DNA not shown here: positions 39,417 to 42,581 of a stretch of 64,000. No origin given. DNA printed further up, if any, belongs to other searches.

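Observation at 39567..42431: Stand-alone soluble VirD4/TraG-like ATPase with a 500-aa unknown N-terminal domain, next to the pilus/comF DNA-uptake genes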

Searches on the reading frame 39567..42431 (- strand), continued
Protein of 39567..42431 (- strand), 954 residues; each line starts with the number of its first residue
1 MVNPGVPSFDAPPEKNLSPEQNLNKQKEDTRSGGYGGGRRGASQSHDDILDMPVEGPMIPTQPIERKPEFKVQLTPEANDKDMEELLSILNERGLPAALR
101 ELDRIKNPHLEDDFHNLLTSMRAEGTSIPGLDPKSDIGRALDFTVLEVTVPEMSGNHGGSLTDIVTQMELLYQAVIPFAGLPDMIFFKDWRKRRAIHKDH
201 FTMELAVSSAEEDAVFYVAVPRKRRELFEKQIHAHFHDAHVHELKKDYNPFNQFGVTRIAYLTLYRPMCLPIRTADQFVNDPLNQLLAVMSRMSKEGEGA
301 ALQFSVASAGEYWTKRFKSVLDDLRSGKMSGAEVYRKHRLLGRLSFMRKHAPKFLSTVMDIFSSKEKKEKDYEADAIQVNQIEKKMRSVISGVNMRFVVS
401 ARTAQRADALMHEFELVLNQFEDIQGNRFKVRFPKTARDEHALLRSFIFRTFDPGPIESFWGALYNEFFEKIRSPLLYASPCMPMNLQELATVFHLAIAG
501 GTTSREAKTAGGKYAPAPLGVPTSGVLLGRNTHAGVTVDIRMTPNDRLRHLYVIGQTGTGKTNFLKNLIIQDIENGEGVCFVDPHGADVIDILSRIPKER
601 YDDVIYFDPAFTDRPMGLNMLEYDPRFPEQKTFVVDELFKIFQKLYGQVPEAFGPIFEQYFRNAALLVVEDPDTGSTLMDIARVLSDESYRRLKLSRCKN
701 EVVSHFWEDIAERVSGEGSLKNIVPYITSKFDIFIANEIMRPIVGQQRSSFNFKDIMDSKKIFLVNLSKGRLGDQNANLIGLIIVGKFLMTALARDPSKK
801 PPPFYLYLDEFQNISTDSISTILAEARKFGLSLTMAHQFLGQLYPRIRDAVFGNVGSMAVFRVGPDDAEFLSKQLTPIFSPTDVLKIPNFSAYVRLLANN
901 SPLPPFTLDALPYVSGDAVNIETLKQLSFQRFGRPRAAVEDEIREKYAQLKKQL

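Call 9: find_homologous_proteins(query=window:39567-42431:-, max_evalue=0.001)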
Query window:39567-42431:- (954 aa): 240 proteins with E <= 0.001 among 8000 candidates; the best 120 are listed.
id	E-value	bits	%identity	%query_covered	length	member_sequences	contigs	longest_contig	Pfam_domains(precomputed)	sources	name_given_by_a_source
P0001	0.0e+0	2180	100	100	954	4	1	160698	PF26449.1,PF10412.16,PF01935.24,PF02534.21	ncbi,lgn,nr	ncbi:type IV secretory system conjugative DNA transfer family protein [Patescibacteria group bacteri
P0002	0.0e+0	1732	78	100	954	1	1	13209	PF26449.1,PF10412.16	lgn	-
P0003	0.0e+0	1711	76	100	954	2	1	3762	PF26449.1,PF10412.16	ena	-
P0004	0.0e+0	1699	77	100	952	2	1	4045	PF26449.1,PF02534.21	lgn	-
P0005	0.0e+0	1683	77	100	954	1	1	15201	PF26449.1,PF01935.24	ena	-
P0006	0.0e+0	1558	71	100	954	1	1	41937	PF26449.1,PF01935.24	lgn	-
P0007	0.0e+0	1554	71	100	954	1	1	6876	PF26449.1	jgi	jgi:hypothetical protein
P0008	0.0e+0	1540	69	99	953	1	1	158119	PF26449.1,PF01935.24,PF02534.21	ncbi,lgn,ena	-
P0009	0.0e+0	1462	68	100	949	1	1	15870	PF26449.1,PF02534.21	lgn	-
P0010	0.0e+0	1457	68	100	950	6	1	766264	PF26449.1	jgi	jgi:hypothetical protein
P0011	0.0e+0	1439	68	97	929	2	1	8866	PF26449.1,PF01935.24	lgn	-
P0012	0.0e+0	1401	65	99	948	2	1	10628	PF26449.1,PF01935.24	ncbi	ncbi:MAG: hypothetical protein AAB955_00255, partial [Patescibacteria group bacterium]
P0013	0.0e+0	1387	64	100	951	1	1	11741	PF26449.1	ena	-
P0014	0.0e+0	1384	64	99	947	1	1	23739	PF01935.24,PF02534.21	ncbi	-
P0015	0.0e+0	1372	65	97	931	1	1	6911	PF26449.1,PF10412.16,PF02534.21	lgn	-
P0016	0.0e+0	1367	66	94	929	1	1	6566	PF26449.1,PF10412.16,PF02534.21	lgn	-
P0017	0.0e+0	1315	60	98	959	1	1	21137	PF26449.1,PF02534.21,PF12696.14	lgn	-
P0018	0.0e+0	1312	61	100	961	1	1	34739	PF26449.1,PF10412.16,PF01935.24,PF02534.21,PF12696.14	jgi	-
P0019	0.0e+0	1302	61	98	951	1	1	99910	PF26449.1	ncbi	-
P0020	0.0e+0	1294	59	99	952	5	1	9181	PF26449.1,PF10412.16,PF02534.21,PF12696.14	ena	-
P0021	0.0e+0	1292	63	93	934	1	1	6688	PF26449.1,PF02534.21,PF12696.14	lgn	-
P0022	0.0e+0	1281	60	100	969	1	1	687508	PF26449.1,PF01935.24,PF02534.21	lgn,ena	-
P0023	0.0e+0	1276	61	98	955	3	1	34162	PF26449.1,PF02534.21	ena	-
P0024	0.0e+0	1270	59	100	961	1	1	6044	PF26449.1,PF10412.16,PF01935.24,PF02534.21,PF12696.14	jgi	-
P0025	0.0e+0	1270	61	92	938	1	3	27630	PF26449.1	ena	-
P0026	0.0e+0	1270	59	98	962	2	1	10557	PF26449.1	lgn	-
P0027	0.0e+0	1268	60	100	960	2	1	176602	PF26449.1,PF10412.16,PF01935.24,PF02534.21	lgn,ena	-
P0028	0.0e+0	1268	60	99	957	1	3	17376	PF26449.1,PF02534.21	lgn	-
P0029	0.0e+0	1268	61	94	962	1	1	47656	PF26449.1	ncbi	ncbi:MAG: hypothetical protein V4437_02065 [Patescibacteria group bacterium]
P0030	0.0e+0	1264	58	100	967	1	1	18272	PF26449.1,PF10412.16,PF01935.24,PF02534.21,PF12696.14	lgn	-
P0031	0.0e+0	1263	61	94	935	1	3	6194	PF26449.1,PF01935.24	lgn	-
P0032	0.0e+0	1259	59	98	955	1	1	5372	PF26449.1,PF10412.16,PF01935.24,PF02534.21,PF12696.14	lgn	-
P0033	0.0e+0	1258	59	99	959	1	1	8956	PF26449.1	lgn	-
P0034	0.0e+0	1257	60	100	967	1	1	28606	PF26449.1,PF01935.24,PF02534.21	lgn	-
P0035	0.0e+0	1255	60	94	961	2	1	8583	PF26449.1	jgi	-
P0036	0.0e+0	1252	62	92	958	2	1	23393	PF26449.1,PF02534.21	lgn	-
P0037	0.0e+0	1250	59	98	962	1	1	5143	PF26449.1,PF10412.16,PF02534.21,PF12696.14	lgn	-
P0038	0.0e+0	1249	59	100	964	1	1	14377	PF26449.1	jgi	jgi:hypothetical protein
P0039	0.0e+0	1249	59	99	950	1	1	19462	PF26449.1,PF02534.21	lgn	-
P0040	0.0e+0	1249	60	99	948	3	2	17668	PF26449.1,PF02534.21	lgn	-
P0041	0.0e+0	1245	59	98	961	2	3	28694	PF26449.1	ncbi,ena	-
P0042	0.0e+0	1244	60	94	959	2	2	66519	PF26449.1,PF10412.16,PF02534.21,PF12696.14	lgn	-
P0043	0.0e+0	1243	62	93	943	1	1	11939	PF26449.1,PF01935.24,PF02534.21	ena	-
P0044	0.0e+0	1241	60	95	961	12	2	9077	PF26449.1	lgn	-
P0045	0.0e+0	1234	59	94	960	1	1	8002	PF26449.1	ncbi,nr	ncbi:MAG: hypothetical protein Q7R74_00765 [bacterium]|nr:hypothetical protein [bacterium]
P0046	0.0e+0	1231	57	98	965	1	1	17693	PF26449.1,PF10412.16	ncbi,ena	-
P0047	0.0e+0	1227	59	98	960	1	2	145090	PF26449.1,PF02534.21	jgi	jgi:hypothetical protein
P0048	0.0e+0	1227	60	98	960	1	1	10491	PF26449.1,PF10412.16,PF02534.21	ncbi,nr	ncbi:MAG: type IV secretory system conjugative DNA transfer family protein [Patescibacteria group ba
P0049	0.0e+0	1225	61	92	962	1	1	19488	PF26449.1,PF10412.16,PF01935.24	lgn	-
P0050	0.0e+0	1224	58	98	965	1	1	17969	PF26449.1,PF10412.16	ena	-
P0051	0.0e+0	1223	59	98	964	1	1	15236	PF26449.1,PF10412.16,PF02534.21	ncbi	-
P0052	0.0e+0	1222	57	98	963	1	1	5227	PF26449.1,PF10412.16,PF02534.21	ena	-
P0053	0.0e+0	1220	59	92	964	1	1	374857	PF26449.1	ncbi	-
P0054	0.0e+0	1216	58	98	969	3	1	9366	PF26449.1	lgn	-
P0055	0.0e+0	1216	57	99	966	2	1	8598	PF26449.1,PF01935.24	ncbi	ncbi:MAG: DUF87 domain-containing protein [Patescibacteria group bacterium]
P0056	0.0e+0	1216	58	98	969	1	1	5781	PF26449.1,PF02534.21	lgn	-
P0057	0.0e+0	1213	59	97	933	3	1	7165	PF26449.1,PF02534.21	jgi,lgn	-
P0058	0.0e+0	1212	59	97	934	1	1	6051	PF26449.1,PF01935.24,PF02534.21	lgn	-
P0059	0.0e+0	1212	58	93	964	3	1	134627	PF26449.1,PF01935.24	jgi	-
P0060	0.0e+0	1209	58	99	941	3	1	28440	PF26449.1,PF10412.16,PF02534.21,PF12696.14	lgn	-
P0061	0.0e+0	1208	59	94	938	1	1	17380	PF26449.1,PF10412.16,PF02534.21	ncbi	-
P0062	0.0e+0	1208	58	98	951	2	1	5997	PF26449.1,PF02534.21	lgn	-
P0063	0.0e+0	1203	56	98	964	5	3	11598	PF26449.1,PF02534.21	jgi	jgi:hypothetical protein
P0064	0.0e+0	1201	57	98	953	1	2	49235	PF26449.1,PF10412.16,PF02534.21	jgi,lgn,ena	-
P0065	0.0e+0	1198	58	99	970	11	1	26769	PF26449.1,PF10412.16,PF02534.21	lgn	-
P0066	0.0e+0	1197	56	99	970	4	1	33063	PF26449.1,PF02534.21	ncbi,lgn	-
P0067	0.0e+0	1192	57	98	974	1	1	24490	PF26449.1,PF02534.21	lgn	-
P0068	0.0e+0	1189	58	99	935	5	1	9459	PF26449.1,PF02534.21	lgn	-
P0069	0.0e+0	1184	59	94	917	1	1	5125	PF26449.1,PF02534.21,PF12696.14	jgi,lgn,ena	-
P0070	0.0e+0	1180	59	92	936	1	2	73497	PF26449.1,PF02534.21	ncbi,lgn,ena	-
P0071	0.0e+0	1180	57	99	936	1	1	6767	PF26449.1,PF02534.21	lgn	-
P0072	0.0e+0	1176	57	99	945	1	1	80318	PF26449.1,PF02534.21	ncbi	-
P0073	0.0e+0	1174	57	98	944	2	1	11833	PF26449.1,PF02534.21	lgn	-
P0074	0.0e+0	1163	56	99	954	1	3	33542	PF26449.1,PF10412.16,PF02534.21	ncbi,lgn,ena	-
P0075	0.0e+0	1114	54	100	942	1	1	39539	PF26449.1,PF10412.16,PF02534.21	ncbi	-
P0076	0.0e+0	1107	54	99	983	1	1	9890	PF26449.1,PF02534.21,PF12696.14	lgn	-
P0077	0.0e+0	1107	54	98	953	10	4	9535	PF26449.1,PF02534.21,PF12696.14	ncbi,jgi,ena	ncbi:MAG TPA: type IV secretory system conjugative DNA transfer family protein [Candidatus Paceibact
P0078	0.0e+0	1095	53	98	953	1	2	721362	PF26449.1,PF10412.16,PF02534.21,PF12696.14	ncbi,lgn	ncbi:MAG: type IV secretory system conjugative DNA transfer family protein [Patescibacteria group ba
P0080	0.0e+0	1093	53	98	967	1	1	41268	PF26449.1,PF02534.21,PF12696.14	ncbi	-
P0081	0.0e+0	1089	54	98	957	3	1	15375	PF26449.1,PF10412.16,PF02534.21,PF12696.14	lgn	-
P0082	0.0e+0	1074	53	98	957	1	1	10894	PF26449.1,PF10412.16,PF02534.21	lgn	-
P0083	0.0e+0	1070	54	98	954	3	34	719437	PF26449.1,PF10412.16,PF02534.21,PF12696.14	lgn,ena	-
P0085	0.0e+0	1068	53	99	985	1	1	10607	PF26449.1,PF02534.21,PF12696.14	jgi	jgi:hypothetical protein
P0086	0.0e+0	1066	55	93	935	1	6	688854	PF26449.1,PF10412.16,PF02534.21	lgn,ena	-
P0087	0.0e+0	1064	53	99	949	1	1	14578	PF26449.1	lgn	-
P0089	2.7e-255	868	47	93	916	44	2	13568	PF26449.1,PF02534.21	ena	-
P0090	2.2e-251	855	47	93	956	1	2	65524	PF26449.1,PF02534.21,PF12696.14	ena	-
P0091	1.2e-250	853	47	94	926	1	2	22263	PF26449.1,PF10412.16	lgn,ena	-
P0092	2.8e-250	851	47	92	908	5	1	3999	PF26449.1,PF01935.24,PF12696.14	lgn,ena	-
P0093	1.8e-249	849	45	98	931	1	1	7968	PF26449.1,PF01935.24,PF02534.21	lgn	-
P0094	4.6e-248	844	46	92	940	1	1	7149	PF26449.1,PF10412.16,PF01935.24,PF02534.21,PF12696.14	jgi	jgi:hypothetical protein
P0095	1.5e-247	842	46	93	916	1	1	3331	PF26449.1,PF10412.16,PF01935.24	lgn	-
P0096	2.6e-247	841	47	93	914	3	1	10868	PF26449.1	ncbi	-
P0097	7.9e-247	840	45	95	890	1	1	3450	PF26449.1,PF02534.21,PF12696.14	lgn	-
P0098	2.5e-246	838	47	93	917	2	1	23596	PF26449.1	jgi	jgi:hypothetical protein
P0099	5.2e-244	831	47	92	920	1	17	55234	PF26449.1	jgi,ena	-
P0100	7.0e-244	830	47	92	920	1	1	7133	PF26449.1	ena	-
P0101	2.2e-243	829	47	92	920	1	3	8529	PF26449.1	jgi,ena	-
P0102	5.0e-243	827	46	93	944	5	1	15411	PF26449.1,PF01935.24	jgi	-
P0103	6.7e-243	827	44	98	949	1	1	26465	PF26449.1,PF01935.24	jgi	jgi:hypothetical protein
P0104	7.8e-243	827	44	99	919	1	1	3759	PF26449.1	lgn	-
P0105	8.8e-243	827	47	92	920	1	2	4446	PF26449.1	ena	-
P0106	2.4e-242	825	47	94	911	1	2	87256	PF26449.1,PF10412.16,PF01935.24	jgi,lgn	jgi:hypothetical protein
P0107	6.3e-242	824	47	92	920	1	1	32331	PF26449.1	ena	-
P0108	2.1e-241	822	46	93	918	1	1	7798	PF26449.1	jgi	-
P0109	2.3e-241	822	45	92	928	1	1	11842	PF26449.1,PF12696.14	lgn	-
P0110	3.7e-241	821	46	92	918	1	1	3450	PF26449.1,PF10412.16,PF12696.14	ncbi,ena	-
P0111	4.2e-240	818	47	92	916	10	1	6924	PF26449.1,PF01935.24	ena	-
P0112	5.8e-240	817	45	92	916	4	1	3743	PF26449.1,PF12696.14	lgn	-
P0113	2.0e-239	815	46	91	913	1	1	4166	PF26449.1,PF10412.16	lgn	-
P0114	3.0e-239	815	47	92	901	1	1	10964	PF26449.1,PF01935.24,PF13401.13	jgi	jgi:hypothetical protein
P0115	3.5e-239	815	44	99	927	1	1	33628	PF26449.1,PF01935.24,PF13401.13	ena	-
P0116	4.4e-239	814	47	92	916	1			PF26449.1,PF01935.24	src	-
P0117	1.5e-238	813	45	99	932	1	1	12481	PF26449.1,PF10412.16,PF12696.14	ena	-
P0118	2.2e-237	809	45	93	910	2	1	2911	PF26449.1,PF01935.24,PF12696.14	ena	-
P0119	3.1e-237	808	46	91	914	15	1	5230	PF26449.1,PF02534.21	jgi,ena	-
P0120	6.0e-237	807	45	92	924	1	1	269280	PF26449.1,PF10412.16,PF02534.21,PF12696.14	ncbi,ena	-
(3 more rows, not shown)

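Call 12: search_protein_families(library=padloc, proteins=[window:39567-42431:-], max_evalue=0.1)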
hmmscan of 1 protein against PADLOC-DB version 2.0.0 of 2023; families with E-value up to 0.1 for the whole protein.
window:39567-42431:- (954 aa): 7 families
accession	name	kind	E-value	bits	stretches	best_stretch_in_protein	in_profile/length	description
PDLC04140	mad8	-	6.8e-15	53.4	1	549-873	28-264/314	mads_8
PDLC02684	DndH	-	7.5e-09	31.7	2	526-575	1343-1394/1715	DndH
PDLC04103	HerA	-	2.9e-06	23.9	1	537-586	160-210/579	-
PDLC01055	HerA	-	0.00012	19.1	1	542-579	153-188/532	Type III coevolved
PDLC04105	HerA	-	0.006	13.2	0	549-586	167-205/576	-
PDLC02685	DndH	-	0.0076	11.9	1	528-576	1312-1362/1678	DndH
PDLC02185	HerA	-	0.038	10.7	0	526-573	142-188/585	-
